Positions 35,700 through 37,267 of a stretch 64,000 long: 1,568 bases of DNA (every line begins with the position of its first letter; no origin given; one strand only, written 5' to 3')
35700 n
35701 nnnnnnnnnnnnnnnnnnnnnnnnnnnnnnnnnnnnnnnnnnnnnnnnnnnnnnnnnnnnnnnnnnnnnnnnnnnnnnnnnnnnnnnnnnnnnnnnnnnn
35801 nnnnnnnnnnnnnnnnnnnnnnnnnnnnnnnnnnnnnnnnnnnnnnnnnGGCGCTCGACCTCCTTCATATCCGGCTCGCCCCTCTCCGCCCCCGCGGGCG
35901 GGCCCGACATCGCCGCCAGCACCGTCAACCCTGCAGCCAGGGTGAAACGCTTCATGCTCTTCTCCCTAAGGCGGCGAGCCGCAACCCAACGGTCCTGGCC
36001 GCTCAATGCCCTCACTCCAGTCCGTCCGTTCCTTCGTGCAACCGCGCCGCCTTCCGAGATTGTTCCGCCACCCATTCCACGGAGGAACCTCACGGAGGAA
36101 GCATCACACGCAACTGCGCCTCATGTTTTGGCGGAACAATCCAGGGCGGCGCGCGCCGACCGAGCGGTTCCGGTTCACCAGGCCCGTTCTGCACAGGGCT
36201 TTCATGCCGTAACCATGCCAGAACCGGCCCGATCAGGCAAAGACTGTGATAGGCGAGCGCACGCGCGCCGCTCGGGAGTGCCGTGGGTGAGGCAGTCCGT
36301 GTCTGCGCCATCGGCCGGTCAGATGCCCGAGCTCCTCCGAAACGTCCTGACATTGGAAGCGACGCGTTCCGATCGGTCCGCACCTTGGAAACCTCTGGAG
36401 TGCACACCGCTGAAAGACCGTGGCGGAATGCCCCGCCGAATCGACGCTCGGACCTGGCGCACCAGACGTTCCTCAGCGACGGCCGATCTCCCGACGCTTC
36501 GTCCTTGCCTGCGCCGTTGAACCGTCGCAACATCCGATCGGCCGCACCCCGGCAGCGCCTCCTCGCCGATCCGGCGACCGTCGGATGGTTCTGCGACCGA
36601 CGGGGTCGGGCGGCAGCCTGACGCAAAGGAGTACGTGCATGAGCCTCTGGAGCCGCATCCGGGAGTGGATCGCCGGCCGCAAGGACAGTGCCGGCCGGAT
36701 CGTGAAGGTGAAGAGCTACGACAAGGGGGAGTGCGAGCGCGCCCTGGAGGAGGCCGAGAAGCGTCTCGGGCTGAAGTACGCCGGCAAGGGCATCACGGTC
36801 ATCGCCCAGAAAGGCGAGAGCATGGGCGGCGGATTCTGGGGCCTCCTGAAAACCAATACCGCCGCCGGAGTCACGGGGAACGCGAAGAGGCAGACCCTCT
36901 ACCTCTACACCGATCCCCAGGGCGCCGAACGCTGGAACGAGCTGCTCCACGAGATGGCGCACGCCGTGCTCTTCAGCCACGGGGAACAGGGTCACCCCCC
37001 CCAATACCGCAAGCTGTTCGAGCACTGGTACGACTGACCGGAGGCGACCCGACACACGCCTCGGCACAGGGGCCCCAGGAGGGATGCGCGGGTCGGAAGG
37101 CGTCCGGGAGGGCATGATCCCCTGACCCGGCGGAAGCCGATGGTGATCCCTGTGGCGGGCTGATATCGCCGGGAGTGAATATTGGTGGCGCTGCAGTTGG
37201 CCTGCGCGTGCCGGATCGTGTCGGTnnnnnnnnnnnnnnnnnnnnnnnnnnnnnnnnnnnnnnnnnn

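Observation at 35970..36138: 170-nt conserved noncoding element immediately 5' of a secreted glycoside-hydrolase gene (copy A of two)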

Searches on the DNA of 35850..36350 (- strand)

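Call 11: search_rna_families(source=window, start=35850, end=36350, threshold=evalue, max_evalue=10, show_alignments=2)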
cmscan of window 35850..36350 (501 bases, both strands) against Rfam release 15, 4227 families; matches with E-value up to 10: 1.
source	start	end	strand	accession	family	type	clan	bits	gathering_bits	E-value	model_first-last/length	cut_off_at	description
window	36040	36207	+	RF02868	ncS037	Gene; sRNA;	-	18.8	112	0.81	1-152/152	no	Burkholderia sRNA 37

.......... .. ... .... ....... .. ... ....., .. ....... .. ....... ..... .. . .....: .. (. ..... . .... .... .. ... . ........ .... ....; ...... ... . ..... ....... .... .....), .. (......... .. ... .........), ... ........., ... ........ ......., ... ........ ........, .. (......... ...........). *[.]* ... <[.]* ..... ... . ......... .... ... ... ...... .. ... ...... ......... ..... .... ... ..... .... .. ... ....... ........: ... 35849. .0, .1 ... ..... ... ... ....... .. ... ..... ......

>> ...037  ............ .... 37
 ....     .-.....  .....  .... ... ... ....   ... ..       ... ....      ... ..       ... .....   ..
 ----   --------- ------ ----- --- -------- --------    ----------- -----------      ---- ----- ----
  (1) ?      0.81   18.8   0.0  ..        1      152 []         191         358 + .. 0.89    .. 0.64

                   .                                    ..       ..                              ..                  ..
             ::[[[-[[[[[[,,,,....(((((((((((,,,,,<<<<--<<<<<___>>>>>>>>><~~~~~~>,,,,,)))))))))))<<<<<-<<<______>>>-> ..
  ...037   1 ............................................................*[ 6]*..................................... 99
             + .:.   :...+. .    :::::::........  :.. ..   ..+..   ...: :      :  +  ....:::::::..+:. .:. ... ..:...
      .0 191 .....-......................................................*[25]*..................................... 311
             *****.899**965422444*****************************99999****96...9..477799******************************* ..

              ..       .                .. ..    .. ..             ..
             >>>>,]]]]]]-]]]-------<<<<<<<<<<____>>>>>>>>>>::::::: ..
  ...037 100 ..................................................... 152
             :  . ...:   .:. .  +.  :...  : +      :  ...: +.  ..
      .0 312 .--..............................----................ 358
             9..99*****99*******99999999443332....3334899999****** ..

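Call 77: search_dna_similar(query=window:35960-36145:-, collection=plasmids, mode=distant, max_evalue=0.01, max_rows=10)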
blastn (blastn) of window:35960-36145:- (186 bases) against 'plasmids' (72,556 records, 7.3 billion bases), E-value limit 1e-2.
No match.

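Call 78: search_dna_similar(query=window:35960-36145:-, collection=phages, mode=distant, max_evalue=0.01, max_rows=10)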
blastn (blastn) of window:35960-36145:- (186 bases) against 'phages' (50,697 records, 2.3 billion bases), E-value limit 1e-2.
No match.

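Call 95: search_dna_similar(query=window:35960-36155:-, collection=ecoli_genomes, mode=distant, max_evalue=0.01, max_rows=5)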
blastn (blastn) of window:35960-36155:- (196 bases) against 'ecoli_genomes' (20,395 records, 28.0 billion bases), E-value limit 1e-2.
No match.
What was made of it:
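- On ERIC: No blastn match (word 11, E<0.01) in complete E. coli genomes (call 95).
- Closest known: ERIC / IRU repeats of Enterobacteriaceae and Vibrionaceae. Different: No sequence similarity: no blastn match in 5,426 E. coli genomes (call 95).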

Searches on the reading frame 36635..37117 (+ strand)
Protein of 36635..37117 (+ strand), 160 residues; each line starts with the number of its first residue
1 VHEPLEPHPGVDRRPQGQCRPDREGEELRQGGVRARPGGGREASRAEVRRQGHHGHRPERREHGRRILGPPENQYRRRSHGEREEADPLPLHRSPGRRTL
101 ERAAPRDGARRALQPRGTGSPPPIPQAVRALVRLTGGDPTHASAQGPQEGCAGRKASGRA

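Call 19: search_protein_families(library=pfam, proteins=[window:36635-37117:+])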
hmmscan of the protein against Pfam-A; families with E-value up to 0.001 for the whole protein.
window:36635-37117:+ (160 aa): 0 families

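Call 88: search_protein_families(library=pfam, proteins=[window:36636-37037:+], max_evalue=0.01)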
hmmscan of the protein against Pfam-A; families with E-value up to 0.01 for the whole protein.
window:36636-37037:+ (133 aa): 1 family
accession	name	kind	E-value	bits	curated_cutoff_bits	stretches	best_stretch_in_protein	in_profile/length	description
PF10263.15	SprT-like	-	0.0033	17.7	25.6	1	102-129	64-93/108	SprT-like family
